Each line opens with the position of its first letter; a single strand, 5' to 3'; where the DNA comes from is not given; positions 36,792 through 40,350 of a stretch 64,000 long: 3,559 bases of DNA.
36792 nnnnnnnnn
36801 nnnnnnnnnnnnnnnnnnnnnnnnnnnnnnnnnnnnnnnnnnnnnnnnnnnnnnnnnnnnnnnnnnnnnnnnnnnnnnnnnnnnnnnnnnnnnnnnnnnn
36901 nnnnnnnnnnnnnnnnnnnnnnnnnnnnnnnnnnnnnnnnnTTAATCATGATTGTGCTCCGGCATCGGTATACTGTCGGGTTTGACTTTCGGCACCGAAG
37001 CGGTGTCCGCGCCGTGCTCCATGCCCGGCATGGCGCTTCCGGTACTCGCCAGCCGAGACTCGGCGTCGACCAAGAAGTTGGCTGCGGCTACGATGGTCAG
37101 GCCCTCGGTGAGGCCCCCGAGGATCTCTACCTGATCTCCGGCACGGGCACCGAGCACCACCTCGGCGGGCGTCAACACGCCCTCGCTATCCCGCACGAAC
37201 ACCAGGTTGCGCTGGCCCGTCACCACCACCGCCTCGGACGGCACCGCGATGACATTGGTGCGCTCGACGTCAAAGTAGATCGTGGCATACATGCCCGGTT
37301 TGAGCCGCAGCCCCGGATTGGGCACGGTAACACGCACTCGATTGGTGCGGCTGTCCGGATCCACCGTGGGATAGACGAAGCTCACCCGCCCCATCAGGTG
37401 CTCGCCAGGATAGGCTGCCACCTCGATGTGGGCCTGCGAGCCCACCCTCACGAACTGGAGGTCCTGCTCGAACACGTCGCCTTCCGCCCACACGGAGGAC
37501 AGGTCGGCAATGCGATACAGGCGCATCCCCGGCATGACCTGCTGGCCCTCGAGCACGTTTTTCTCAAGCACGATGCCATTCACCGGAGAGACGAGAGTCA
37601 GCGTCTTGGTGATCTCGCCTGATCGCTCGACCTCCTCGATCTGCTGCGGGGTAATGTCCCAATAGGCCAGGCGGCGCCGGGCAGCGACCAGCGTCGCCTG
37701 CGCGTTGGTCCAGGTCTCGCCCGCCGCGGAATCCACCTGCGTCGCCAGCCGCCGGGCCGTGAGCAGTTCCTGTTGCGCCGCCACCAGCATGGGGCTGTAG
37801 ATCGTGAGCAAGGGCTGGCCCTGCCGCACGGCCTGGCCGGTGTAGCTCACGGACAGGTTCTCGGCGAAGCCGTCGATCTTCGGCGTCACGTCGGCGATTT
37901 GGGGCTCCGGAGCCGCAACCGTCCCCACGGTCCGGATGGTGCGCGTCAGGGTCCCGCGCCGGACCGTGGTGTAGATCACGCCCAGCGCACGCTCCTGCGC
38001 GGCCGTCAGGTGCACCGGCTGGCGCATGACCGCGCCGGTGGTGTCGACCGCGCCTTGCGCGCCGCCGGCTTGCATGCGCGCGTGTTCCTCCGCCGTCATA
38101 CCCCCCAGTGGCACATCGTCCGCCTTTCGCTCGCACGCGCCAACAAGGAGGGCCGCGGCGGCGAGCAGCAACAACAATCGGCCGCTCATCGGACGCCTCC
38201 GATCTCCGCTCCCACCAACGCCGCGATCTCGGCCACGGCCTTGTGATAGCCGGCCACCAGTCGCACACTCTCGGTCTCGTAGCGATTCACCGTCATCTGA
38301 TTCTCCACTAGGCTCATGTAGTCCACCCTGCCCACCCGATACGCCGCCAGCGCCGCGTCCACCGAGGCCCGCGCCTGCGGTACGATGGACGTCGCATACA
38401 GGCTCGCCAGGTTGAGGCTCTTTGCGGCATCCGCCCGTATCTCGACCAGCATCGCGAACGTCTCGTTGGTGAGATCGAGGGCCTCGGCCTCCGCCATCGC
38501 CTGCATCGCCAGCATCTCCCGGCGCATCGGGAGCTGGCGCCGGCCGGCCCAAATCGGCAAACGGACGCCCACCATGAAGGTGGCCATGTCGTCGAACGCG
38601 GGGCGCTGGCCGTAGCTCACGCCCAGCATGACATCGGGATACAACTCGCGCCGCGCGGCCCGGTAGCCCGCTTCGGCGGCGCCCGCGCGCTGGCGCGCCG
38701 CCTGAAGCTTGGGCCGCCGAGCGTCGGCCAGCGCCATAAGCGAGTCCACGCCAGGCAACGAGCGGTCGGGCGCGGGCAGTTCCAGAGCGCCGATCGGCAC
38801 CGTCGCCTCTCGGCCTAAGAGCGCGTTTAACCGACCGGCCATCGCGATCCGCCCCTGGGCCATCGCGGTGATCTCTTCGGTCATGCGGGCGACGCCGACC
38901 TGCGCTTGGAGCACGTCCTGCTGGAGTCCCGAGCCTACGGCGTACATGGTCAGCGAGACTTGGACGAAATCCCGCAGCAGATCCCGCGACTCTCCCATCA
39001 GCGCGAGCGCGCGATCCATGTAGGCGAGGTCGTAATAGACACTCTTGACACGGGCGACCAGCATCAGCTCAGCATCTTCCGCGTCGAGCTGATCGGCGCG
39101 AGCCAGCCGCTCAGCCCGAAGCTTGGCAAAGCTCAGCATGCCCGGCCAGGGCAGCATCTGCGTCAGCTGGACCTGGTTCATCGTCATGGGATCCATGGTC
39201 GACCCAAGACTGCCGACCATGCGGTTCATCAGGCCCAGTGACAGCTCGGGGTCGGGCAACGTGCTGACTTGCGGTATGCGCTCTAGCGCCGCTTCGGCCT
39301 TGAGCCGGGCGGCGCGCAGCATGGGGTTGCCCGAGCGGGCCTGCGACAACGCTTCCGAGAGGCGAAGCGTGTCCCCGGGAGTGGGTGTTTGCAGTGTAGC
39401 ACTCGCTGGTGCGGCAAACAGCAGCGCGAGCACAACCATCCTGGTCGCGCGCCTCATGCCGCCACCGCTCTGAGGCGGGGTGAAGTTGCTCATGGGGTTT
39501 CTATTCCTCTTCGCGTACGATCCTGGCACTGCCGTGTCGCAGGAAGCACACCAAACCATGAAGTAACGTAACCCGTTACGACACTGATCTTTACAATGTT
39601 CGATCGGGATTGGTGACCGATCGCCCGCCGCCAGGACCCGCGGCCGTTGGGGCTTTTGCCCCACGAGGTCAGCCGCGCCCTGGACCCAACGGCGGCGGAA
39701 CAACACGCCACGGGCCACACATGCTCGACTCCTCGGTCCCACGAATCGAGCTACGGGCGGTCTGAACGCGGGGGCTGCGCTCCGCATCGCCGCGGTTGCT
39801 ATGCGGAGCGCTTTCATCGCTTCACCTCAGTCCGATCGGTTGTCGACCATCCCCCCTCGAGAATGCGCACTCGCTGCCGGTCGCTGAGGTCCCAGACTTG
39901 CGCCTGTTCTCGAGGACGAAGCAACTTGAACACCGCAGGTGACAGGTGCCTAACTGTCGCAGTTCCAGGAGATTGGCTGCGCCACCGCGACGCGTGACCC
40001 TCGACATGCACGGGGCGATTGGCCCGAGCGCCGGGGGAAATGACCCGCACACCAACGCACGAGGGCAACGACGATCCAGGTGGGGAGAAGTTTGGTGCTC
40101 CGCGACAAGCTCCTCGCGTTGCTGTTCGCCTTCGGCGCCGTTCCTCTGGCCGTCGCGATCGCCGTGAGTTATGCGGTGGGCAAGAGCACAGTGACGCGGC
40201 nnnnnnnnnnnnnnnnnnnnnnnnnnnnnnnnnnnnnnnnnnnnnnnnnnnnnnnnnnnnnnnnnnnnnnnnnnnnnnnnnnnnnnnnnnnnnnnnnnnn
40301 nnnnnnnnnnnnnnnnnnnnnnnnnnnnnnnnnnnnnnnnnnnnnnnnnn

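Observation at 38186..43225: CusCBA-like RND pump apparently wired to a sigma-54 two-component system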

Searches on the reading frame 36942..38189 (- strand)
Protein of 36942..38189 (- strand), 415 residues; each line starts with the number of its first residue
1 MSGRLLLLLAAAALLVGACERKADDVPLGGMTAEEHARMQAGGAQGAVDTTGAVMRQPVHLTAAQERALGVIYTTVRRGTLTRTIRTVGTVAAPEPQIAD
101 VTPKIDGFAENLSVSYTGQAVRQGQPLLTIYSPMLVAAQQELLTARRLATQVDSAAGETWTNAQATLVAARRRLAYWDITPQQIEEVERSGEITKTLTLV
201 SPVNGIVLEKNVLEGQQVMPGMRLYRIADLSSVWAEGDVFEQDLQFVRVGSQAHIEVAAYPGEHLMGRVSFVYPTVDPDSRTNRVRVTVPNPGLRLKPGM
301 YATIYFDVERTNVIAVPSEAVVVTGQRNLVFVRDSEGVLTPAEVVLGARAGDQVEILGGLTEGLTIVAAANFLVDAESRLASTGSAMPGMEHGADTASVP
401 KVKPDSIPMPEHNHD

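Call 5: search_protein_families(library=pfam, proteins=[window:36942-38189:-])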
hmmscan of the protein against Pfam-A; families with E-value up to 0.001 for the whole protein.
window:36942-38189:- (415 aa): 2 families
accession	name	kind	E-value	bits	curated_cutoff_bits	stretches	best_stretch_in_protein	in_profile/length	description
PF16576.10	HlyD_D23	-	1.3e-77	260.3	30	1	81-302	2-214/214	Barrel-sandwich domain of CusB or HlyD membrane-fusion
PF13437.12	HlyD_3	-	1.2e-22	81.1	22.2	1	198-299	1-106/106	HlyD family secretion protein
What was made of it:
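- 36942..38189 (-): CusB/CzcB-like membrane-fusion protein (415 aa). Pfam HlyD_D23 at 1.3e-77 (call 5).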

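Call 6: search_protein_families(library=ncbifam, proteins=[window:36942-38189:-])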
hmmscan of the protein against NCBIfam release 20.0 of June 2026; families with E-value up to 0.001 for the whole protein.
window:36942-38189:- (415 aa): 16 families
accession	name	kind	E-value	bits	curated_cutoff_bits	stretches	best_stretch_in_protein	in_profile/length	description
TIGR00999.1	8a0102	subfamily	2.4e-44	151.5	319.3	1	162-374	55-270/271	CzcB/NccB family metal efflux transporter periplasmic adaptor subunit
NF007303.0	PRK09783.1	subfamily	2.6e-37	128.3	390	1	57-383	87-401/414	copper/silver efflux system membrane fusion protein CusB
TIGR01730.1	RND_mfp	subfamily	3.1e-36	125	94.9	1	74-372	4-311/322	efflux RND transporter periplasmic adaptor subunit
NF045680.1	DiMtlExpIhpB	equivalog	5.1e-34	117.7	450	1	196-378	137-318/326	divalent metal ion exporter adaptor subunit IhpB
NF008606.0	PRK11578.1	equivalog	2.6e-12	46.6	342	1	199-368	186-362/371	macrolide transporter subunit MacA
NF007132.1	PRK09578.1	equivalog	7.5e-11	41.4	512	1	265-383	257-376/396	MexX/AxyX family multidrug efflux RND transporter periplasmic adaptor subunit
TIGR00998.1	8a0101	subfamily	3.1e-10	39.5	390.8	1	194-269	202-278/334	EmrA/EmrK family multidrug efflux transporter periplasmic adaptor subunit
NF007362.0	PRK09859.1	equivalog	4.8e-10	39.1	738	1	266-367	253-356/385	multidrug transporter subunit MdtE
TIGR02971.1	heterocyst_DevB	subfamily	9.3e-08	31.8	129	1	139-277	148-283/327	ABC exporter membrane fusion protein, DevB family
TIGR01843.1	type_I_hlyD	subfamily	1.6e-07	30.7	208.65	1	146-304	226-394/422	HlyD family type I secretion periplasmic adaptor subunit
NF038010.1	ABC_adapt_DarC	equivalog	2e-07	30.1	450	1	195-370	229-404/417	darobactin export ABC transporter periplasmic adaptor subunit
NF002939.0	PRK03598.1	equivalog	6.2e-07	28.9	393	1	196-310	204-329/332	secretion protein HlyD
NF007785.0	PRK10476.1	equivalog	9.2e-07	28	376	1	161-282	176-294/347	multidrug transporter subunit MdtN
NF000272.2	OqxA_adapt_sub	exception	9.9e-05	21.5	835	0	262-361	257-357/391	multidrug efflux RND transporter periplasmic adaptor subunit OqxA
NF011715.0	PRK15136.1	equivalog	0.0003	19.6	563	1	197-261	216-280/390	multidrug efflux MFS transporter periplasmic adaptor subunit EmrA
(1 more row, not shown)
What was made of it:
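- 36942..38189 (-): There are below-cutoff NCBIfam matches to CzcB/NccB and CusB (call 6).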

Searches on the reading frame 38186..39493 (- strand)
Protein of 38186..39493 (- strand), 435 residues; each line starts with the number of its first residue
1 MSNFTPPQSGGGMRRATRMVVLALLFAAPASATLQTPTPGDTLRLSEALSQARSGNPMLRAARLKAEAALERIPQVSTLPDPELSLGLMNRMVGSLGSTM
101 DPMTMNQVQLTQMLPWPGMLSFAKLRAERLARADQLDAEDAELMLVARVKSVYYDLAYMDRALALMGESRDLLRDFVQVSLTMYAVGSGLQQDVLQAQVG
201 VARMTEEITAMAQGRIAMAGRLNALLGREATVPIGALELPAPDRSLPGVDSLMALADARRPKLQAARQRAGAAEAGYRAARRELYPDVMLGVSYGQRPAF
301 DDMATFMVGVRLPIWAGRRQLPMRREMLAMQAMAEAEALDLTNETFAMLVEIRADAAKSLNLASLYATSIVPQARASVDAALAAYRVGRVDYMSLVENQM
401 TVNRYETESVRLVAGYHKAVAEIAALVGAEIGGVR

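Call 5: search_protein_families(library=pfam, proteins=[window:38186-39493:-])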
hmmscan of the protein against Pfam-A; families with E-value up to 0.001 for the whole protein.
window:38186-39493:- (435 aa): 1 family
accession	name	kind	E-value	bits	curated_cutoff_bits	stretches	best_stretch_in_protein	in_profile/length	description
PF02321.23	OEP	-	4.8e-39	134.6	22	2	250-428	2-187/187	Outer membrane efflux protein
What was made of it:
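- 38186..39493 (-): Outer-membrane factor (435 aa), first gene of the pump operon. Pfam OEP at 4.8e-39 (call 5).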

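Call 6: search_protein_families(library=ncbifam, proteins=[window:38186-39493:-])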
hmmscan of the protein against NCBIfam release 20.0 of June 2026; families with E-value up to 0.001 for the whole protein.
window:38186-39493:- (435 aa): 6 families
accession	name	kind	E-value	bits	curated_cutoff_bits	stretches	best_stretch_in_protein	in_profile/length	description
TIGR01844.1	type_I_sec_TolC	subfamily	6.1e-18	65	225.15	1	43-411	3-381/414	TolC family outer membrane protein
TIGR01845.1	outer_NodT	subfamily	4.8e-14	52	210.05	1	46-420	60-450/460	efflux transporter outer membrane subunit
NF045679.1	DiMtlExpIhpA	equivalog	1.6e-09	37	650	1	14-429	5-414/424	divalent metal ion exporter subunit IhpA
NF007390.0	PRK09915.1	equivalog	5.1e-06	25.4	597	1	138-402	179-450/488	MdtP family multidrug efflux transporter outer membrane subunit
NF047721.1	ToxDrgExpTdeA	equivalog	0.00015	20.8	550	1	125-294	141-311/455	toxin/drug exporter TdeA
NF008524.1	PRK11459.1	equivalog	0.00093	18.1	650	0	124-291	158-329/478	multidrug resistance outer membrane protein MdtQ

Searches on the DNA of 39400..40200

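Call 22: search_rna_families(source=window, start=39400, end=40200, threshold=evalue, max_evalue=1)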
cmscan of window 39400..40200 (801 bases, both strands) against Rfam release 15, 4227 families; matches with E-value up to 1: 0.
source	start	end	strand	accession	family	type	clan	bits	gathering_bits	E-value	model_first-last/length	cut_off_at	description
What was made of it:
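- Tried and rejected: No Rfam match at E up to 1 (call 22).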
